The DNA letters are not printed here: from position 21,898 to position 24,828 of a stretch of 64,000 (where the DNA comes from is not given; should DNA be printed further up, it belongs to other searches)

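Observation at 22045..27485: Type VII secretion-like operon (EssC/EccC-type ATPase plus WXG100-like hairpin proteins) in a PVC-type diderm genome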

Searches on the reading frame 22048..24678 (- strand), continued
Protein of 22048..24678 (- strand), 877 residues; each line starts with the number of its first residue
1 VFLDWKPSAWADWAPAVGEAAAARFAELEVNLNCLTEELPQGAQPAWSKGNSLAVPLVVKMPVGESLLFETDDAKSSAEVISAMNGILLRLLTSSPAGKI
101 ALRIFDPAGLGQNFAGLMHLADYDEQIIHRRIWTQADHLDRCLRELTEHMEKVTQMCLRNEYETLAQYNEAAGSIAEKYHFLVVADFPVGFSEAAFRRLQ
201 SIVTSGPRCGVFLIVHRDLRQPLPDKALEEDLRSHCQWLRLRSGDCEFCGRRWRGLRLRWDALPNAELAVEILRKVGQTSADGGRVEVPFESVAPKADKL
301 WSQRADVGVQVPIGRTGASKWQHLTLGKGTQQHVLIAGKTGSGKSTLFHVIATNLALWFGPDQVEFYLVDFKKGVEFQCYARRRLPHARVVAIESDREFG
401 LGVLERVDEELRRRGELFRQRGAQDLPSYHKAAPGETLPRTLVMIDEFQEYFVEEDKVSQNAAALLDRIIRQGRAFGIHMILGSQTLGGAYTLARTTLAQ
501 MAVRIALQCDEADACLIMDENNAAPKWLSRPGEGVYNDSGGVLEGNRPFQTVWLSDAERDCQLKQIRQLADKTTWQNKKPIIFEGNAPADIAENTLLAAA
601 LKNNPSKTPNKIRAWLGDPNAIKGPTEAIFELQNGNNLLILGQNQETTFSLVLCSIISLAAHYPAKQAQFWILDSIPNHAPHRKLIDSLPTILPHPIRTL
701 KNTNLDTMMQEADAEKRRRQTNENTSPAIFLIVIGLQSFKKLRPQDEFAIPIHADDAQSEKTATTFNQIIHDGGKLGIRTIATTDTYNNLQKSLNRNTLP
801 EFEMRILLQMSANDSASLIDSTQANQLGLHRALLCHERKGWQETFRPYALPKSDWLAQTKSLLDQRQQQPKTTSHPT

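Call 55: get_annotated_region(hit=H5, flank=8000)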
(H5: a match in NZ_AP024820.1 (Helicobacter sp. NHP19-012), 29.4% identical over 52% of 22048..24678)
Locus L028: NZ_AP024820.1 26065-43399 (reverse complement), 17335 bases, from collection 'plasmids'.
description: Helicobacter sp. NHP19-012 plasmid pNHP190012_1, complete sequence
organism: Helicobacter sp. NHP19-012 (NCBI taxid 2849642)
taxonomy: Bacteria; Campylobacterota; Epsilonproteobacteria; Campylobacterales; Helicobacteraceae; Helicobacter; Helicobacter sp. NHP19-012
host: -; source: Felis catus; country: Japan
typing (MOB-suite, as given by PLSDB): non-mobilizable
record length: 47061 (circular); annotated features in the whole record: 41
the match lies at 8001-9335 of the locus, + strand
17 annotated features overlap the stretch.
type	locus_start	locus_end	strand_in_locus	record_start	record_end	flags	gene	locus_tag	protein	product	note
CDS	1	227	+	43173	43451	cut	-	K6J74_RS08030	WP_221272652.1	UPF0175 family protein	-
CDS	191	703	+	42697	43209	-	-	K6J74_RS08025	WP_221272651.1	DUF3368 domain-containing protein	-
CDS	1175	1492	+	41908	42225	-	-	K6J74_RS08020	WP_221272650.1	hypothetical protein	-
CDS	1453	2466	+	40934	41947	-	-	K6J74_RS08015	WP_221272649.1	hypothetical protein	-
CDS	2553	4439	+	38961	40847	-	-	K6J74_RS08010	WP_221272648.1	hypothetical protein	-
CDS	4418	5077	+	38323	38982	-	-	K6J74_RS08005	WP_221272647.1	hypothetical protein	-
CDS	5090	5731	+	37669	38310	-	-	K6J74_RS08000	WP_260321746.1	hypothetical protein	-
CDS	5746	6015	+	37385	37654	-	-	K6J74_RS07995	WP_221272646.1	hypothetical protein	-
CDS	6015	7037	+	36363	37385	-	-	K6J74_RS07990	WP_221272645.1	HNH endonuclease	-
CDS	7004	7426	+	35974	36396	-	-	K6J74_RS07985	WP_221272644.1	SMI1/KNR4 family protein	-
CDS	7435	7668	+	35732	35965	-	-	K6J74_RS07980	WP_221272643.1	hypothetical protein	-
CDS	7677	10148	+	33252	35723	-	-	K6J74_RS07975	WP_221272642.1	FtsK/SpoIIIE domain-containing protein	-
CDS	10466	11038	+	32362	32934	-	-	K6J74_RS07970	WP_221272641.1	hypothetical protein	-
CDS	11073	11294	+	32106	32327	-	-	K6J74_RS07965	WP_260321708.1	ribbon-helix-helix domain-containing protein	-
CDS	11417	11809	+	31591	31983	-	-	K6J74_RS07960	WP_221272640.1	type II toxin-antitoxin system PemK/MazF family toxin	-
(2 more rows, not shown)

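Call 56: get_annotated_region(hit=H3, flank=8000)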
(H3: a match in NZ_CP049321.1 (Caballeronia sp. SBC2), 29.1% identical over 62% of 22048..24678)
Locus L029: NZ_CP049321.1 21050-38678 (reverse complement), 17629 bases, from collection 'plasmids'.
description: Caballeronia sp. SBC2 plasmid pSBC2-5, complete sequence
organism: Caballeronia sp. SBC2 (NCBI taxid 2705547)
taxonomy: Bacteria; Pseudomonadota; Betaproteobacteria; Burkholderiales; Burkholderiaceae; Caballeronia; Caballeronia sp. SBC2
host: -; source: whole organism,soil; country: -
typing (MOB-suite, as given by PLSDB): mobilizable; relaxase MOBP
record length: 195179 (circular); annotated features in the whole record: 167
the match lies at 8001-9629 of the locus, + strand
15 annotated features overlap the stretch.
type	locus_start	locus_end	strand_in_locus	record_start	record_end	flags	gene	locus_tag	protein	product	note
CDS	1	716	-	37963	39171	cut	-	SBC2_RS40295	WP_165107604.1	hypothetical protein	-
CDS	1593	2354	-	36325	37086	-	-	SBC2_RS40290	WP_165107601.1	hypothetical protein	-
CDS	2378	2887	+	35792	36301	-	-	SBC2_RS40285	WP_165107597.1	hypothetical protein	-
CDS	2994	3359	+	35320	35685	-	-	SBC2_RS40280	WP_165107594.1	hypothetical protein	-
CDS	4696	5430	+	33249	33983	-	-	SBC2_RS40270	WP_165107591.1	VWA domain-containing protein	-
CDS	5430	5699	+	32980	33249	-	-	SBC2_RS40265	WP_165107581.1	WXG100 family type VII secretion target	-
CDS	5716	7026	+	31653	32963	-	-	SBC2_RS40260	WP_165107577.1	hypothetical protein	-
CDS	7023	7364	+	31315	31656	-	-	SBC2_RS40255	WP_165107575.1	hypothetical protein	-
CDS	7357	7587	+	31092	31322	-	-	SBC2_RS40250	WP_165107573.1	hypothetical protein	-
CDS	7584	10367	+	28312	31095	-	-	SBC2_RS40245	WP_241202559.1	FtsK/SpoIIIE domain-containing protein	-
CDS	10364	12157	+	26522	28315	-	-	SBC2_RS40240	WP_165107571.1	DUF1887 family CARF protein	-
CDS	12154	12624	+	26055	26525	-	-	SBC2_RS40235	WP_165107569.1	VWA domain-containing protein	-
CDS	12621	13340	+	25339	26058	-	-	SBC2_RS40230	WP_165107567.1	PP2C family serine/threonine-protein phosphatase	-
CDS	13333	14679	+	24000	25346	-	-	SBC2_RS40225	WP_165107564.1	serine/threonine protein kinase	-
CDS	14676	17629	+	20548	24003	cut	-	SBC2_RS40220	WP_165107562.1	AAA domain-containing protein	-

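Call 57: get_annotated_region(hit=H1, flank=8000)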
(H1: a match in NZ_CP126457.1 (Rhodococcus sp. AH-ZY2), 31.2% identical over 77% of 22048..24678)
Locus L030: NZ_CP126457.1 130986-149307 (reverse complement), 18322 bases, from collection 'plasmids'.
description: Rhodococcus sp. AH-ZY2 plasmid unnamed1, complete sequence
organism: Rhodococcus sp. AH-ZY2 (NCBI taxid 3047468)
taxonomy: Bacteria; Actinomycetota; Actinomycetes; Mycobacteriales; Nocardiaceae; Rhodococcus; Rhodococcus sp. AH-ZY2
host: -; source: single cell,soil; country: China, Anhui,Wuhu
typing (MOB-suite, as given by PLSDB): conjugative; relaxase MOBF,MOBP; mating-pair formation MPF_T
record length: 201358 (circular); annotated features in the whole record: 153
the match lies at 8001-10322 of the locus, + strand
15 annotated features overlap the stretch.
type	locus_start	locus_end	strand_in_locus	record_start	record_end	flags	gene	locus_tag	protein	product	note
CDS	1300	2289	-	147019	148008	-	-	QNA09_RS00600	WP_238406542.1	hypothetical protein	-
CDS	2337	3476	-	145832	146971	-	-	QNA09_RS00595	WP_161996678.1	ATP-binding protein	-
CDS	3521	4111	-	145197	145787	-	-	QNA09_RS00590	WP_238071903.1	LuxR C-terminal-related transcriptional regulator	GO:0006355 - regulation of DNA-templated transcription [Evidence IEA]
CDS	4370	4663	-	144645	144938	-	-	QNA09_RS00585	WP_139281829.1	hypothetical protein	-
CDS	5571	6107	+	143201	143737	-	-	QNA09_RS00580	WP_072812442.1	hypothetical protein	-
CDS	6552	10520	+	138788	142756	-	-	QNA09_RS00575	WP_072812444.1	FtsK/SpoIIIE domain-containing protein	-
CDS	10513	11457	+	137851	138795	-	-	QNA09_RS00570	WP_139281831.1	hypothetical protein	-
CDS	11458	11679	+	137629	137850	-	-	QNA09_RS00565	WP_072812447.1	hypothetical protein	-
CDS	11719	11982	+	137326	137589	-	-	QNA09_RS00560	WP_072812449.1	hypothetical protein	-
CDS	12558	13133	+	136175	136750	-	-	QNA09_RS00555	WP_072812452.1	TerD family protein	GO:0006950 - response to stress [Evidence IEA]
CDS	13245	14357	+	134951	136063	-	-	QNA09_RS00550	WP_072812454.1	DUF475 domain-containing protein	-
CDS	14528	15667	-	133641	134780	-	-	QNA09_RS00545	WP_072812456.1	TerD family protein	-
CDS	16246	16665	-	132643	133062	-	-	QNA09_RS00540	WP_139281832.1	hypothetical protein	-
CDS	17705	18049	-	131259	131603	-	-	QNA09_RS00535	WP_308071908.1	hypothetical protein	-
CDS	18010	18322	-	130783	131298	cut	-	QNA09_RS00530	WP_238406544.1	hypothetical protein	-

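Call 64: search_protein_families(library=pfam, proteins=[L028:6015-7034:+, L028:7004-7423:+, L029:5716-7023:+, L029:7023-7361:+, L030:10513-11454:+, L028:7435-7665:+, L029:7357-7584:+], max_evalue=0.01)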
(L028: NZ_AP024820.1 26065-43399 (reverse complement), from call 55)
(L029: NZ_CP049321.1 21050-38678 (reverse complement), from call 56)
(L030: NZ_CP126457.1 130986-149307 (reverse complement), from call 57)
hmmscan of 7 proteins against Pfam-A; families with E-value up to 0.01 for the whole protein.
L028:6015-7034:+ (340 aa): 2 families
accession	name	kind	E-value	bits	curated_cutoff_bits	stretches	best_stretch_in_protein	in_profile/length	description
PF14414.12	WHH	-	1.1e-11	44.6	25.1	1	291-333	2-42/43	A nuclease of the HNH/ENDO VII superfamily with conserved WHH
PF12639.13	Colicin-DNase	-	9.8e-09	36.4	25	1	236-324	8-94/96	DNase/tRNase domain of colicin-like bacteriocin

L028:7004-7423:+ (140 aa): 2 families
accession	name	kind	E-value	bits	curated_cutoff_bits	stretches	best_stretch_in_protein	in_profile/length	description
PF09346.15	SMI1_KNR4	-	1.6e-06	29.1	25.4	1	19-122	2-109/125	SMI1 / KNR4 family (SUKH-1)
PF14568.11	SUKH_6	-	2e-05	25.5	27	1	34-121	14-104/119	SMI1-KNR4 cell-wall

L029:5716-7023:+ (436 aa): 0 families

L029:7023-7361:+ (113 aa): 0 families

L030:10513-11454:+ (314 aa): 0 families

L028:7435-7665:+ (77 aa): 1 family
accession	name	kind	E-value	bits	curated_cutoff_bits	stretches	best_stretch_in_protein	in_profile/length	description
PF09190.17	DALR_2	-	0.00072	20.5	22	1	16-71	1-48/57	DALR domain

L029:7357-7584:+ (76 aa): 0 families
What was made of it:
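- A Helicobacter plasmid cassette has a Tox-WHH nuclease and a SUKH-1 immunity gene between its WXG100 gene and its ATPase gene (calls 55, 64); this is the polymorphic-toxin arrangement, which implies export. The Helicobacter plasmid relative carries a WHH nuclease and a SUKH immunity gene inside the cassette (calls 55, 64).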

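Call 73: search_dna_similar(query=window:22048-24678:-, collection=phages, mode=protein, max_evalue=1e-8, max_rows=10)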
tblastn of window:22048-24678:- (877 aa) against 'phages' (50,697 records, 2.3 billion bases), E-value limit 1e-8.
Records with a match: 22; places in all: 22; records where one place covers at least 80% of the query: 0.
Best place of each record, by identity: <60% 22.
By first word of the organism name: Bacillus 14; Bacteriophage 3; Cylindrospermopsis 2; Listeria 1; Streptococcus 1; Stenotrophomonas 1.
By host as written in the record: - 4; Bacillus subtilis W-23-S(r); Bacillus licheniformis ATCC 9945a 2; Bacillus sp. MGK1/ERV9 2; Bacillus cereus EFR-4 2; Bacillus cereus EFR-5 2; Bacillus cereus 11-192 2; Bacillus megaterium 2; Listeria innocua ATCC 51742 1; and 5 more.
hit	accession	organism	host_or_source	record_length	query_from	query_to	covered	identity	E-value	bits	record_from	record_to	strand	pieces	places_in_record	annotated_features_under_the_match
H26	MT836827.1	Bacteriophage sp.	human fecal samples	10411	82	586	58%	28.2%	1e-38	162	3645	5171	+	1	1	record has no annotation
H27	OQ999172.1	Listeria phage LIS04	Listeria innocua ATCC 51742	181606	311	563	29%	31.1%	3e-12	77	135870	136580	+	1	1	FtsK/SpoIIIE-like protein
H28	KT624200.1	Bacillus phage SP-15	Bacillus subtilis W-23-S(r); Bacillus ...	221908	289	563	31%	27.2%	7e-11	72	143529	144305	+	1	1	cell division protein FtsK/SpoIIIE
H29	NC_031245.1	Bacillus phage SP-15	Bacillus subtilis W-23-S(r); Bacillus ...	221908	289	563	31%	27.2%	7e-11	72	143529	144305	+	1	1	FtsK/SpoIIIE-like protein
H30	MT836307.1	Bacteriophage sp.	human fecal samples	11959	333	543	24%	35.3%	1e-15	88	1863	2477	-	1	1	record has no annotation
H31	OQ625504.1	Cylindrospermopsis phage Cr-LKS4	Cylindrospermopsis raciborskii KLL07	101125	311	557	28%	28.1%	2e-12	78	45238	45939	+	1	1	cell division protein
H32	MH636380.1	Cylindrospermopsis raciborskii virus RM-2018a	Reeuwijkse Plassen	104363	311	557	28%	27.7%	7e-12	76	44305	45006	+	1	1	cell division protein FtsK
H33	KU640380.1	Bacillus phage Shbh1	Bacillus sp. MGK1/ERV9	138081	333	558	26%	29.2%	5e-11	73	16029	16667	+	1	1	DNA translocase-like protein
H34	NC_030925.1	Bacillus phage Shbh1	Bacillus sp. MGK1/ERV9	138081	333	558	26%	29.2%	5e-11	73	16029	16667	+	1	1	FtsK/SpoIIIE-like protein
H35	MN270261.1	Streptococcus phage phi-SsuFJNP8_rum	Streptococcus suis FJNP8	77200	309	524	25%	29.8%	4e-10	70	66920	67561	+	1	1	FtsK/SpoIIIE family protein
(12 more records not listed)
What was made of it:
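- Tried and rejected: The phage collection gave single-domain FtsK-like hits only (call 73).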

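Call 77: search_solved_structures(query=A1, max_evalue=0.00001)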
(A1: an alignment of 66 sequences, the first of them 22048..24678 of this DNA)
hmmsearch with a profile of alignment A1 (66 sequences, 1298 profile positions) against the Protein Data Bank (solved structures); distinct sequences matched with E-value up to 0.00001: 12.
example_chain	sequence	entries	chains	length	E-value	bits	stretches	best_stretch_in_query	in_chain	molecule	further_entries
4nh0_A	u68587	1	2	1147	2.3e-36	128.2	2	729-916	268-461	Cell divisionFtsK/SpoIIIE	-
7np7_C1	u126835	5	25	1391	2e-32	115.1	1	736-938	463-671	ESX-5 secretion system protein EccC5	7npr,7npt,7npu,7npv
7b9f_C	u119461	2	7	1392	3.8e-31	110.9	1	759-942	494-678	EccC5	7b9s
9qks_G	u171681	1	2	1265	6.1e-28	100.3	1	668-919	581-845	ESX secretion system protein YukB,Green fluorescent protein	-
2ius_A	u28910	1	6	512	5.4e-16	60.7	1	738-869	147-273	DNA TRANSLOCASE FTSK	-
4n1a_A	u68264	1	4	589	2.6e-13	51.8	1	755-918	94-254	Cell divisionFtsK/SpoIIIE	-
2iuu_A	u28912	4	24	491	3.1e-13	51.6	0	865-950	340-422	DNA TRANSLOCASE FTSK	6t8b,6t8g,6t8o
2iut_A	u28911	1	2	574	5e-13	50.9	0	865-950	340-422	DNA TRANSLOCASE FTSK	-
6o1w_A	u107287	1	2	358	1e-12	49.8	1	739-935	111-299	DNA translocase coupling protein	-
6o1x_A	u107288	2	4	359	1e-12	49.8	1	739-935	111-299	DNA translocase coupling protein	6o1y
6o1z_A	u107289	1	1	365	1.1e-12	49.7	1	739-935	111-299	DNA translocase coupling protein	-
9jv8_A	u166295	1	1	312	7.1e-09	37.1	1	765-913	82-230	ESX-1 secretion system protein EccCb1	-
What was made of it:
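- On FtsK/SpoIIIE chromosome translocase: FtsK scores 61 bits against 128 for EccC (call 77).
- On Conjugative TraB/TcpA coupling ATPases: TcpA scores 50 bits (call 77).
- A profile search gives 128/115/100 bits against 61 and 50 (call 77). FtsK and TcpA score 40-80 bits below EccC/EssC (call 77).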
